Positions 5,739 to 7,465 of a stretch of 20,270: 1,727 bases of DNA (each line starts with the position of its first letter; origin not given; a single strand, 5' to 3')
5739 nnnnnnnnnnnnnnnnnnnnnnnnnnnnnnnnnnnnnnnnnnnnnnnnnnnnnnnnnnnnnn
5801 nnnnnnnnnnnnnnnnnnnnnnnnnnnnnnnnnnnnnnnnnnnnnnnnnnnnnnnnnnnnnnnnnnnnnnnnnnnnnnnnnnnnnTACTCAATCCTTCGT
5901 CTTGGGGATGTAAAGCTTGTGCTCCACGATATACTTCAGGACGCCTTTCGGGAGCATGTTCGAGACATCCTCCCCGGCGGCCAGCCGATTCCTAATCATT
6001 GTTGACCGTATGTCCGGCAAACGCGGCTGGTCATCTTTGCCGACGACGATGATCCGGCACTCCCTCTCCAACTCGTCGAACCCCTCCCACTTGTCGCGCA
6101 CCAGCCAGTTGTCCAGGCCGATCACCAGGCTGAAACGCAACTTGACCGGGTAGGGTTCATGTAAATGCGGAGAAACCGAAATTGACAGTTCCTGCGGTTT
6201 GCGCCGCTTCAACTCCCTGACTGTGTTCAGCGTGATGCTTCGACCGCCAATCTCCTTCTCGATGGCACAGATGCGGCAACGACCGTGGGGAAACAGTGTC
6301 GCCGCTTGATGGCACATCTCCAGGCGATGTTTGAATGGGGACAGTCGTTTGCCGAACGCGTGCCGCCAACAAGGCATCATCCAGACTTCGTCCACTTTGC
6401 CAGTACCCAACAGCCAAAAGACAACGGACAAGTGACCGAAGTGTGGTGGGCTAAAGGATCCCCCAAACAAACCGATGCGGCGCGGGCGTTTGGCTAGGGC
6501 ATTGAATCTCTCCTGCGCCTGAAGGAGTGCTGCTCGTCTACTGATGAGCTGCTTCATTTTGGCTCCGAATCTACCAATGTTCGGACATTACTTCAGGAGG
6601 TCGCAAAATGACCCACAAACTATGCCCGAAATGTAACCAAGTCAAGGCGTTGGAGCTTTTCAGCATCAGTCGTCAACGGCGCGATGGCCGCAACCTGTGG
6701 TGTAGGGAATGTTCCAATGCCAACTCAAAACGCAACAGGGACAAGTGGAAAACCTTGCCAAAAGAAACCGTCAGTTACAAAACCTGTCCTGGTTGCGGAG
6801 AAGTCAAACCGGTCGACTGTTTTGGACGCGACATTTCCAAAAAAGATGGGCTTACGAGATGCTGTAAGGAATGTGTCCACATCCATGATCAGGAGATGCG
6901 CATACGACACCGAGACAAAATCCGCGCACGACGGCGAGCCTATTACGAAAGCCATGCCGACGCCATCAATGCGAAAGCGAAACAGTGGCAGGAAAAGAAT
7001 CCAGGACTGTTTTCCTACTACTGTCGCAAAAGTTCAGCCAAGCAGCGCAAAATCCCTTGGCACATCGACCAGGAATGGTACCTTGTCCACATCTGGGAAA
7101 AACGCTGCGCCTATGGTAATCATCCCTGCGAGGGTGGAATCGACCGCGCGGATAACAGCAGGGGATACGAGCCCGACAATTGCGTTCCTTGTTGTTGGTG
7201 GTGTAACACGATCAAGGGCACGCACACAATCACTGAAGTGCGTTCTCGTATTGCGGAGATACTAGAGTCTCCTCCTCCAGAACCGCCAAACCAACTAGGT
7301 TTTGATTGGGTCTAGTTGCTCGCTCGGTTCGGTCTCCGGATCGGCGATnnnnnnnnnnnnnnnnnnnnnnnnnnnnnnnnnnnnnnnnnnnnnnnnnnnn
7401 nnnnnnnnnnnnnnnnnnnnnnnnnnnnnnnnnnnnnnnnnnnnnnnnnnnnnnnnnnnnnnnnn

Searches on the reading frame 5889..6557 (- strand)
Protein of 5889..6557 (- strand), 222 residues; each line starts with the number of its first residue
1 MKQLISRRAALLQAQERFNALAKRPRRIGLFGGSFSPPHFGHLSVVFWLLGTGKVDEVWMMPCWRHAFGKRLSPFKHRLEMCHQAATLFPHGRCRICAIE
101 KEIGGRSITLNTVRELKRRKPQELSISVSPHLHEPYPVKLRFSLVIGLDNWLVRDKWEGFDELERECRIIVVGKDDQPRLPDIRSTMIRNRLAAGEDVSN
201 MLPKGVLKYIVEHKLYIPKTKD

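Call 4: search_protein_families(library=pfam, proteins=[window:5889-6557:-], max_evalue=0.1)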
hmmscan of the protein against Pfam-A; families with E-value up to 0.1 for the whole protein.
window:5889-6557:- (222 aa): 1 family
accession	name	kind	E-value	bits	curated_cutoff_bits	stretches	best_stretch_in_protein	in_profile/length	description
PF01467.32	CTP_transf_like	-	5.7e-11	43.2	21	1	30-191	1-133/133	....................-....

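Call 5: search_protein_families(library=phrogs, proteins=[window:5889-6557:-], max_evalue=0.01)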
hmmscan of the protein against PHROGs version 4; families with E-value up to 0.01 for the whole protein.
window:5889-6557:- (222 aa): 0 families

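Call 6: search_protein_families(library=ncbifam, proteins=[window:5889-6557:-], max_evalue=0.1)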
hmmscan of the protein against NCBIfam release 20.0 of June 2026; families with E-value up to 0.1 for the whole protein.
window:5889-6557:- (222 aa): 15 families
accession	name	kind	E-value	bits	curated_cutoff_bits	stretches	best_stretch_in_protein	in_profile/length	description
TIGR00482.1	TIGR00482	equivalog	1.7e-29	103.3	112.45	1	30-216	1-194/194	nicotinate (nicotinamide) nucleotide adenylyltransferase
NF006479.0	PRK08887.1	equivalog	2.1e-22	79.8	164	1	27-217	3-171/174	nicotinate-nicotinamide nucleotide adenylyltransferase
NF000841.0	PRK00071.1-4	equivalog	4.1e-21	75.7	197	1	24-216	5-192/194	nicotinate-nucleotide adenylyltransferase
NF005410.0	PRK06973.1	equivalog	5.5e-21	74.9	214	2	16-127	12-125/243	nicotinate-nucleotide adenylyltransferase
NF000840.1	PRK00071.1-3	equivalog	1.1e-20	74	150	2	24-122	4-102/201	nicotinate-nucleotide adenylyltransferase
NF005519.0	PRK07152.1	equivalog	1.5e-18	66.9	315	1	27-218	2-186/361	nicotinate-nucleotide adenylyltransferase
NF000843.0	PRK00071.2-2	equivalog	4e-18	65.7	240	1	22-172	8-139/212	nicotinate-nucleotide adenylyltransferase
NF000839.0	PRK00071.1-1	equivalog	2.3e-16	60.4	187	2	28-177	8-140/219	nicotinate-nucleotide adenylyltransferase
NF000845.0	PRK00071.2-4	equivalog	2.1e-12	46.8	210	1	24-122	6-102/197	nicotinate-nucleotide adenylyltransferase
NF000846.0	PRK00071.2-5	equivalog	1.5e-11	44.2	329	1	25-173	18-147/210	nicotinate-nucleotide adenylyltransferase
TIGR01510.1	coaD_prev_kdtB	equivalog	1.8e-06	28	103.3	1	29-47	2-20/155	pantetheine-phosphate adenylyltransferase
NF000842.0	PRK00071.2-1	equivalog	1.5e-05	24.8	167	0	27-60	3-36/191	nicotinate-nucleotide adenylyltransferase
TIGR01527.1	arch_NMN_Atrans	equivalog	3.4e-05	23.5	181.2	1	183-213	126-156/167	nicotinamide-nucleotide adenylyltransferase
NF002243.0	PRK01153.1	subfamily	4.5e-05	23.1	127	1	29-59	3-31/175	nicotinamide-nucleotide adenylyltransferase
TIGR00125.1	cyt_tran_rel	domain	0.0019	18.3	27.7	1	28-46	1-19/65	adenylyltransferase/cytidyltransferase family protein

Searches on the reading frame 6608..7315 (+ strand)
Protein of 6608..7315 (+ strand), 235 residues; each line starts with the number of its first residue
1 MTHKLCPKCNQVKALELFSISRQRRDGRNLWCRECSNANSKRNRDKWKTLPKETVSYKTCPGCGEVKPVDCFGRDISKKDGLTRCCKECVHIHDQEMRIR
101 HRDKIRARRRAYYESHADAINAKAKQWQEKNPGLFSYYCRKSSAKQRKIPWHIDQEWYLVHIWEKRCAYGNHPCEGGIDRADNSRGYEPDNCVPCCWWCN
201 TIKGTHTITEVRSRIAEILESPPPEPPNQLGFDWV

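Call 4: search_protein_families(library=pfam, proteins=[window:6608-7315:+], max_evalue=0.1)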
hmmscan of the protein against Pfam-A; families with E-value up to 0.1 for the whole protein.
window:6608-7315:+ (235 aa): 6 families
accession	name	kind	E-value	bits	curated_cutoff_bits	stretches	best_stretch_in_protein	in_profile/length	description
PF05322.16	NinE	-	0.0021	18.3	25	1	21-54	2-35/58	NINE Protein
PF12898.13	Stc1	-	0.0095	16.9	24.8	1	4-36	52-83/84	Stc1 domain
PF23208.1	zf_C2H2_ZNF598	-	0.084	13.4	27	0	4-12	6-14/34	ZNF598 C2H2 zinc finger domain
PF09805.14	Nop25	-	0.088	13.8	22.5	0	93-130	44-81/138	Nucleolar protein 12 (25kDa)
PF20120.5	DUF6510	-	0.094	13.1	26.4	0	54-93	23-61/86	Family of unknown function (DUF6510)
PF19769.4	CPxCG_zf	-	0.098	12.9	27.2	0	60-116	1-56/183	CPxCG-related zinc finger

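Call 5: search_protein_families(library=phrogs, proteins=[window:6608-7315:+], max_evalue=0.01)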
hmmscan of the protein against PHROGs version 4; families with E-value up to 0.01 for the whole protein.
window:6608-7315:+ (235 aa): 16 families
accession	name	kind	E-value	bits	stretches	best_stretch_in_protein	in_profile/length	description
phrog_1035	-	DNA, RNA and nucleotide metabolism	7.3e-36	125.4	2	51-217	57-224/271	endonuclease VII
phrog_2340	-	DNA, RNA and nucleotide metabolism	2.5e-16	61.3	2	57-143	8-96/171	endonuclease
phrog_3322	-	DNA, RNA and nucleotide metabolism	1.4e-13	52.1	1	86-220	6-150/162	endonuclease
phrog_5558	-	moron, auxiliary metabolic gene and host takeover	2.2e-13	51.6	2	54-105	5-56/130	Lar-like restriction alleviation protein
phrog_3118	-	DNA, RNA and nucleotide metabolism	1.1e-09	39.1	1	136-205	17-98/287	HNH endonuclease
phrog_2633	-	DNA, RNA and nucleotide metabolism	3.8e-09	37.8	2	52-120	8-74/142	endonuclease VII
phrog_30859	-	unknown function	9.9e-09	37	2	58-154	3-96/117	-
phrog_6611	-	unknown function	1.1e-07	33.2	1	3-41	141-179/180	-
phrog_6762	-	unknown function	2e-07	32.2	2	3-41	202-240/242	-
phrog_2255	-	DNA, RNA and nucleotide metabolism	3.1e-07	31.1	1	3-49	53-98/211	HNH endonuclease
phrog_3273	-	unknown function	1.9e-05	25.7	1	58-104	23-71/75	-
phrog_18715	-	unknown function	5.7e-05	24.5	0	2-49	78-125/128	-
phrog_12813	-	unknown function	0.00014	22.7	0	57-95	153-191/199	-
phrog_338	-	DNA, RNA and nucleotide metabolism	0.0011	19.5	1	187-209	243-265/340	HNH endonuclease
phrog_2118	-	DNA, RNA and nucleotide metabolism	0.0019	18.8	1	189-219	207-237/301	HNH endonuclease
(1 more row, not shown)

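Call 6: search_protein_families(library=ncbifam, proteins=[window:6608-7315:+], max_evalue=0.1)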
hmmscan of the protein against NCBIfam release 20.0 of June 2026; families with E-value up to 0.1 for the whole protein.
window:6608-7315:+ (235 aa): 0 families
